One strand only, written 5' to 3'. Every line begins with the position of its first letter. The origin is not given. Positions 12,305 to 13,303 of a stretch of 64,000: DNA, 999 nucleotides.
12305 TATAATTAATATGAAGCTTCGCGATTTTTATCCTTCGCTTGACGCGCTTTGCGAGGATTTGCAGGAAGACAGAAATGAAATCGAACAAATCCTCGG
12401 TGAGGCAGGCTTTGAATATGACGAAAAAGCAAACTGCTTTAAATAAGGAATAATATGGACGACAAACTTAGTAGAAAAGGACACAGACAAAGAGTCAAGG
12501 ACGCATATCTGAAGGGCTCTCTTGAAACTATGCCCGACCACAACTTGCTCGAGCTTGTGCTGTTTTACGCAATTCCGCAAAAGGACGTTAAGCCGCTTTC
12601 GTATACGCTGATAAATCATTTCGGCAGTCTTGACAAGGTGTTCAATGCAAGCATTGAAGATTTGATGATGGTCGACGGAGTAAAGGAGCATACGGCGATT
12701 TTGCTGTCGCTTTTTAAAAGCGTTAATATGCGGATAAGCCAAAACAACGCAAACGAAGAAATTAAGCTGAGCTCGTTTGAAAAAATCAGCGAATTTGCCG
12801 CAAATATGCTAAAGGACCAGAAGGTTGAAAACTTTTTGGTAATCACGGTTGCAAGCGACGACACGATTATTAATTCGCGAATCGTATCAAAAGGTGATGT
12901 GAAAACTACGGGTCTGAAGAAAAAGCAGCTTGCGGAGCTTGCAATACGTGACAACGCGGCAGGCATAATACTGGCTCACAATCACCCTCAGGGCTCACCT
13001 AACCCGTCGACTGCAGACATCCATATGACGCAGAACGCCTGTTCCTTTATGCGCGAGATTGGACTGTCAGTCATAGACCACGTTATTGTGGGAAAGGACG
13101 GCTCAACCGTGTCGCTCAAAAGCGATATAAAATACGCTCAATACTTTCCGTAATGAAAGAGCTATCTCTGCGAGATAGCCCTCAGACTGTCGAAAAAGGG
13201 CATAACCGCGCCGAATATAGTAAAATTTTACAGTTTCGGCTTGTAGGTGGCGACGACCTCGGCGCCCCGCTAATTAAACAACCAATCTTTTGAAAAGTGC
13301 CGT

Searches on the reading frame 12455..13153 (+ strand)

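Call 93: search_protein_families(library=pfam, proteins=[window:12455-13153:+], max_evalue=0.001)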
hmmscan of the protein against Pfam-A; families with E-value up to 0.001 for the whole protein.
window:12455-13153:+ (232 aa): 2 families
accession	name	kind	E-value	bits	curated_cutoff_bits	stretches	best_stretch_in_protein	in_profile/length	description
PF04002.20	RadC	-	5.2e-30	104.3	22.1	1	106-223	2-118/121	RadC-like JAB domain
PF12826.13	HHH_2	-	0.00074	20.1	27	0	50-82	17-49/64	Helix-hairpin-helix motif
